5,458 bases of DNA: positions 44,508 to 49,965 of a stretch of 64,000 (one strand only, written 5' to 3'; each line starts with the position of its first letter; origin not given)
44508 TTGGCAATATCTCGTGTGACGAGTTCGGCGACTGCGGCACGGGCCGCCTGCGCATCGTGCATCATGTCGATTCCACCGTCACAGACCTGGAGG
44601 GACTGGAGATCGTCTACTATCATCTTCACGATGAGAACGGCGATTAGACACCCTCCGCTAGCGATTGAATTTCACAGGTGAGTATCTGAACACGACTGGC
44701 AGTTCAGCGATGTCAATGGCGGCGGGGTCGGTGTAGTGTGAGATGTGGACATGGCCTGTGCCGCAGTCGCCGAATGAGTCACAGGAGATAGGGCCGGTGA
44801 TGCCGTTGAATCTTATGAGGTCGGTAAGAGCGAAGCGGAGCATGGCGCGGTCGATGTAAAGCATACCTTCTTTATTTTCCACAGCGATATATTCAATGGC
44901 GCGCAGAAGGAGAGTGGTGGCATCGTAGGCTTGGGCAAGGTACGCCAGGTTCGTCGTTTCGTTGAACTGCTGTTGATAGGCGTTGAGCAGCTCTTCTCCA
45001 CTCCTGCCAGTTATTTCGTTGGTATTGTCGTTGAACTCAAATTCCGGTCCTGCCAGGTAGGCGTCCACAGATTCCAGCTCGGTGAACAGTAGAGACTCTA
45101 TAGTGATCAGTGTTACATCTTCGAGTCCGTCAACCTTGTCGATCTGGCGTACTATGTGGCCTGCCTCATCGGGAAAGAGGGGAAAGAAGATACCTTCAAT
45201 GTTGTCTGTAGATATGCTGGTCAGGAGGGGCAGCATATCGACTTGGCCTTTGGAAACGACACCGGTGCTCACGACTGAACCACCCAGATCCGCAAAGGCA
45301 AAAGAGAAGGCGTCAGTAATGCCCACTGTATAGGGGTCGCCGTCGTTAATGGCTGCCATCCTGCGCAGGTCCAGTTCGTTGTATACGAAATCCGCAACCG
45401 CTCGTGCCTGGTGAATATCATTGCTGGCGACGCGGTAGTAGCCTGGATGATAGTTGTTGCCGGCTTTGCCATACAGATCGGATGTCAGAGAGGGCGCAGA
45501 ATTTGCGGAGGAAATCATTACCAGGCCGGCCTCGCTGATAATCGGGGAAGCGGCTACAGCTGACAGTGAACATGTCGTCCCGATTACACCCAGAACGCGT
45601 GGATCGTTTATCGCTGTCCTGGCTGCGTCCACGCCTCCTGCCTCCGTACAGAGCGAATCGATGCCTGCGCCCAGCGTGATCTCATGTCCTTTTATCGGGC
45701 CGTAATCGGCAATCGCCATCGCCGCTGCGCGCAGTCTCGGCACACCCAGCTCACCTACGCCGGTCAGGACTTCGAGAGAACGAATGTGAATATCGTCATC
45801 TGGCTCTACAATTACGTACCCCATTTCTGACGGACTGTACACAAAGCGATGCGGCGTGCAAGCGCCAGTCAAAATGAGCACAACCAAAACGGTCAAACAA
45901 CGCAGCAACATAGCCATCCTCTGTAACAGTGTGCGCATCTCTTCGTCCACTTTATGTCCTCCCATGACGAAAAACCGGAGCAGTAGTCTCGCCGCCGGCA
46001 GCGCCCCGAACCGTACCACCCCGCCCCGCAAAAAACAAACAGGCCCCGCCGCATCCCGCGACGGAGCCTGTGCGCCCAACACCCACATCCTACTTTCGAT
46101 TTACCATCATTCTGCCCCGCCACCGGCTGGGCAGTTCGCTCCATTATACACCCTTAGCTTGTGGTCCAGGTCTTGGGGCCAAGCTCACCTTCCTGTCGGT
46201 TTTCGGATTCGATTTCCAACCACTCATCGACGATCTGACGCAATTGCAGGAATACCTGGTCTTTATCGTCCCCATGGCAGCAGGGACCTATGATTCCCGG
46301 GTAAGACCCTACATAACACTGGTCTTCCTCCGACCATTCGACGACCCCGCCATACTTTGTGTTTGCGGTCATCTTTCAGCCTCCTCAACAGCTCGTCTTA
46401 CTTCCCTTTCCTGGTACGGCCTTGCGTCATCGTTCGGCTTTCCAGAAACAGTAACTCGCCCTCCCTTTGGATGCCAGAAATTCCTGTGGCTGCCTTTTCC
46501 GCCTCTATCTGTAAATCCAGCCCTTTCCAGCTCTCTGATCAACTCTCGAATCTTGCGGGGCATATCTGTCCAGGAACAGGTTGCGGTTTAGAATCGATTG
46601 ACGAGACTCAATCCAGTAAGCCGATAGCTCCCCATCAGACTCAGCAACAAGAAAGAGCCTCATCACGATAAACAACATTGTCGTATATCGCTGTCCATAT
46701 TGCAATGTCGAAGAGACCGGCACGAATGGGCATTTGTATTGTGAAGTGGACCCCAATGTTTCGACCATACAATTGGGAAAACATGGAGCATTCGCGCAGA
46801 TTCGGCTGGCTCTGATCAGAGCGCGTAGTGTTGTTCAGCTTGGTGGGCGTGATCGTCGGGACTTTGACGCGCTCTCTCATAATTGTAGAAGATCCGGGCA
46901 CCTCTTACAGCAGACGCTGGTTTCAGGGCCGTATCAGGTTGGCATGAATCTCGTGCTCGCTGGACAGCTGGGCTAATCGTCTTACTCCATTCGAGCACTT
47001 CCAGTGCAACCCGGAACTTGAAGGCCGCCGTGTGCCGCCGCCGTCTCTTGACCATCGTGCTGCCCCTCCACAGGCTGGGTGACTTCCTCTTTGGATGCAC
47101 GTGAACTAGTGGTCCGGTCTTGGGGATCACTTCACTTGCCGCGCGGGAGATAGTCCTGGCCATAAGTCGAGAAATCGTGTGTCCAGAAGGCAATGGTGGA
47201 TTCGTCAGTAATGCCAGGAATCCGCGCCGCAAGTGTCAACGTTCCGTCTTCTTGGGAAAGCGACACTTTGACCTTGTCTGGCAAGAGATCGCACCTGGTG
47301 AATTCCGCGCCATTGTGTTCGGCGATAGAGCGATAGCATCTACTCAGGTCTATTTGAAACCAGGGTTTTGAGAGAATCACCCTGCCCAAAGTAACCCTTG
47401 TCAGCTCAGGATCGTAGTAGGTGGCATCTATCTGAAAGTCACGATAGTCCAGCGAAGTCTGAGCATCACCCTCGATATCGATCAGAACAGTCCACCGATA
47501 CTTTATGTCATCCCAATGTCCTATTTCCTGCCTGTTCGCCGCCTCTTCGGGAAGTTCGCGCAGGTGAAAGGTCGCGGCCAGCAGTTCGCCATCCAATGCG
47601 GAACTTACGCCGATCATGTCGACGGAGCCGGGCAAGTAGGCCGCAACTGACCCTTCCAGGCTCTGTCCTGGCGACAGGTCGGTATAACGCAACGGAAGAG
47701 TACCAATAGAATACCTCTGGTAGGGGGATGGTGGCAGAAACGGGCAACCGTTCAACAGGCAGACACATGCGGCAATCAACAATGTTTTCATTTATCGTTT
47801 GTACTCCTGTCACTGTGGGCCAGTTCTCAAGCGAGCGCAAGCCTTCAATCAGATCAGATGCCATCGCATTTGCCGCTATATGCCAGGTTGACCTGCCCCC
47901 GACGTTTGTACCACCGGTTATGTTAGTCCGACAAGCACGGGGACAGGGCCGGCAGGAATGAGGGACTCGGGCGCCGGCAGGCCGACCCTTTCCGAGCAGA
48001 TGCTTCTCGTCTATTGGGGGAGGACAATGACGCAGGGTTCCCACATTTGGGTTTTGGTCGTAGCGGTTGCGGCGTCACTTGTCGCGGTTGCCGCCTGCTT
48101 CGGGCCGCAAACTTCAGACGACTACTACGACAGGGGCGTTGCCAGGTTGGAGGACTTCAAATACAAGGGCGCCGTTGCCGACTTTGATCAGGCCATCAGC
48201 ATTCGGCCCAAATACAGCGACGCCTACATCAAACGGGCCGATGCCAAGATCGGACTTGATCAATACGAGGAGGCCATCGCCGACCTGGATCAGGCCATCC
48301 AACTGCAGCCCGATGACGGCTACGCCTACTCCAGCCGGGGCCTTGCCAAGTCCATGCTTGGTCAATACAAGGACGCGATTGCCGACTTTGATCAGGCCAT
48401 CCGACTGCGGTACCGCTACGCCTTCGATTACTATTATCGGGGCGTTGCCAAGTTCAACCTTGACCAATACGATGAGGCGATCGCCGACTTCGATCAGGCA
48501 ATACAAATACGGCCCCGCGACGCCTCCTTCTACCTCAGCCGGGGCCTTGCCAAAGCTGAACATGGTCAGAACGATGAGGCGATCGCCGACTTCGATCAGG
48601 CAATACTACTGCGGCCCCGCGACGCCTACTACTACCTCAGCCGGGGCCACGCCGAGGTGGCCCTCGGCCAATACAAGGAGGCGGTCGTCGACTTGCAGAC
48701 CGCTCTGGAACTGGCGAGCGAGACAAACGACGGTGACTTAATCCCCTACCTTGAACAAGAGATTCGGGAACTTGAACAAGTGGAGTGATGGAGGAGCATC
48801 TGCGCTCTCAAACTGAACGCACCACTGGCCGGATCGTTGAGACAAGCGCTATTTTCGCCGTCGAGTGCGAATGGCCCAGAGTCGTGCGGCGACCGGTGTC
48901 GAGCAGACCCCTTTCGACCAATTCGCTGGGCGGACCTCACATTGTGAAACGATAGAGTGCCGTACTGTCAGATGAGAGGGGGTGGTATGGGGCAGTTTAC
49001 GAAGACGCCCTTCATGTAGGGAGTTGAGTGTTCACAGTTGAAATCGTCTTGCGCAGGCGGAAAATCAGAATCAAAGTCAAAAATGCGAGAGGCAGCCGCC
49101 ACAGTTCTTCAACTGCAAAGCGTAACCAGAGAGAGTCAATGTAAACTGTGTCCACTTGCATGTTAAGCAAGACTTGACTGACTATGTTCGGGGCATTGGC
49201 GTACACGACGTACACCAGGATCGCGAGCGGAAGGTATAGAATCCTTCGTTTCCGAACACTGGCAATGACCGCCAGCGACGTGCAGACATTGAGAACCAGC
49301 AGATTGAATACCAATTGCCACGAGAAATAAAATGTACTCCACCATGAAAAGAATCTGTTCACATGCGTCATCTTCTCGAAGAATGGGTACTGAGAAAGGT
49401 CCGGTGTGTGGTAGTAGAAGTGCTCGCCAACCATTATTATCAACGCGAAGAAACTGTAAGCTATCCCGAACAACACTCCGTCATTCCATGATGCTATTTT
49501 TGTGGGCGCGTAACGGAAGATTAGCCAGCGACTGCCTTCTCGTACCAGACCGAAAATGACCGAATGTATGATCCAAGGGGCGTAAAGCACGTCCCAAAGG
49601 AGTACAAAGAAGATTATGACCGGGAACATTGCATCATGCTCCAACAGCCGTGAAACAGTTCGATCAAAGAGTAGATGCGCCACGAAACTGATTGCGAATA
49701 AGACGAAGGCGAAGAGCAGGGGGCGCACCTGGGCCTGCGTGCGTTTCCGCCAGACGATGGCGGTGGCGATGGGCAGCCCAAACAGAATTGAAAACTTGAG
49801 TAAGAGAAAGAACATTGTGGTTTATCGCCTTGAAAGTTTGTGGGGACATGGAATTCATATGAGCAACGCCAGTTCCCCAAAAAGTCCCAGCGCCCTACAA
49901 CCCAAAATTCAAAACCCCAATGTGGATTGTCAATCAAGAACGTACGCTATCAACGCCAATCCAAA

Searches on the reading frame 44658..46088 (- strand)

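Call 81: search_protein_families(library=pfam, proteins=[window:44658-46088:-], max_evalue=0.001)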
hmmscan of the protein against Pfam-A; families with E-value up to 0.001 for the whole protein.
window:44658-46088:- (476 aa): 2 families
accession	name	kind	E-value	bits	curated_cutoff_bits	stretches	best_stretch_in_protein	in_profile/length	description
PF13458.12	Peripla_BP_6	-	8.4e-24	85.3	31.7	1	105-434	7-320/343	Periplasmic binding protein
PF01094.35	ANF_receptor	-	1.2e-13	51.3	25.4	1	124-449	8-347/353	Receptor family ligand binding region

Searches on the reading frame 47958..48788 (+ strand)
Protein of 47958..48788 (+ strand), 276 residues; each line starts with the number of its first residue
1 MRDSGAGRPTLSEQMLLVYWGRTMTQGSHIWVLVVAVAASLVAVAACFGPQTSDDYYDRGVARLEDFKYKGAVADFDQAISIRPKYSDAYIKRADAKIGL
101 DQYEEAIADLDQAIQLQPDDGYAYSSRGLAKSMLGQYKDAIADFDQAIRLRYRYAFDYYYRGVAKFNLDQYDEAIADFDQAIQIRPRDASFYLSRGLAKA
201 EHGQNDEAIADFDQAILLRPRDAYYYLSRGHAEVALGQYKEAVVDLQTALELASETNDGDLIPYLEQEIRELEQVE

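Call 81: search_protein_families(library=pfam, proteins=[window:47958-48788:+], max_evalue=0.001)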
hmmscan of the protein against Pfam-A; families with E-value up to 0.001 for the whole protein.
window:47958-48788:+ (276 aa): 20 families
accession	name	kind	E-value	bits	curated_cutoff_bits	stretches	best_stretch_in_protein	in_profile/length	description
PF00515.34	TPR_1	-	3.8e-38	128.2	27.8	5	158-188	4-34/34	Tetratricopeptide repeat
PF13414.12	TPR_11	-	1.1e-34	118.2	26.8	3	168-203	7-42/42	TPR repeat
PF07719.23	TPR_2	-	4.4e-32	108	27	2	156-188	2-34/34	Tetratricopeptide repeat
PF13371.12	TPR_9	-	8.3e-26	90.3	35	3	202-259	8-65/73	Tetratricopeptide repeat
PF13181.12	TPR_8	-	1.3e-25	87.7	25.7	1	88-120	2-34/34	Tetratricopeptide repeat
PF13431.12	TPR_17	-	9.9e-21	72.7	24.4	0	111-142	3-34/34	Tetratricopeptide repeat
PF13432.12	TPR_16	-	5.5e-15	55.9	32.7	3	195-249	3-56/65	Tetratricopeptide repeat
PF13424.12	TPR_12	-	6.8e-15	55.5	30.1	1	89-151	5-75/77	Tetratricopeptide repeat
PF14559.12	TPR_19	-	3.8e-13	50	25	1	64-124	2-62/68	Tetratricopeptide repeat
PF13428.12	TPR_14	-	1.1e-11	44.6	23.5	0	88-124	2-38/44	Tetratricopeptide repeat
PF10516.15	SHNi-TPR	-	1.2e-11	44.4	21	0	238-255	16-33/38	SHNi-TPR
PF13374.12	TPR_10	-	2e-11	43.9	27.5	0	162-185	9-32/42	Tetratricopeptide repeat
PF13174.12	TPR_6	-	6.7e-09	36.3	26.3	0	158-186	3-31/33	Tetratricopeptide repeat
PF03704.23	BTAD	-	3.6e-07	31.1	22.1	0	88-149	63-124/146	Bacterial transcriptional activator domain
PF23914.1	TPR_CcmH_CycH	-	9.3e-06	26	42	0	69-147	66-147/158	Cytochrome c-type biogenesis protein H TPR domain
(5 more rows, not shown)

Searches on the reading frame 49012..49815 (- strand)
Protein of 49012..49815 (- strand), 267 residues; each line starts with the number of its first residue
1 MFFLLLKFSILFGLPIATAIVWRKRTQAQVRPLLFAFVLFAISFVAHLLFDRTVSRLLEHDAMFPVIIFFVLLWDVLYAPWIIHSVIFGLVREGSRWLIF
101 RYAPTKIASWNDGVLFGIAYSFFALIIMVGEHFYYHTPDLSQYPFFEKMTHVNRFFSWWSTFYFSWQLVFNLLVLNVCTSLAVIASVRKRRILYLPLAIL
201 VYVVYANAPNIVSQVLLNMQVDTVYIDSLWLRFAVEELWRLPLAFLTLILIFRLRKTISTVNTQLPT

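Call 81: search_protein_families(library=pfam, proteins=[window:49012-49815:-], max_evalue=0.001)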
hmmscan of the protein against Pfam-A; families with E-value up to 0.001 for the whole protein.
window:49012-49815:- (267 aa): 1 family
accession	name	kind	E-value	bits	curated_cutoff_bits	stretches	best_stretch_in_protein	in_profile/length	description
PF10086.14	YhfC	-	3.3e-07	30.5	24.2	1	13-222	4-218/222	YhfC intramembrane metalloprotease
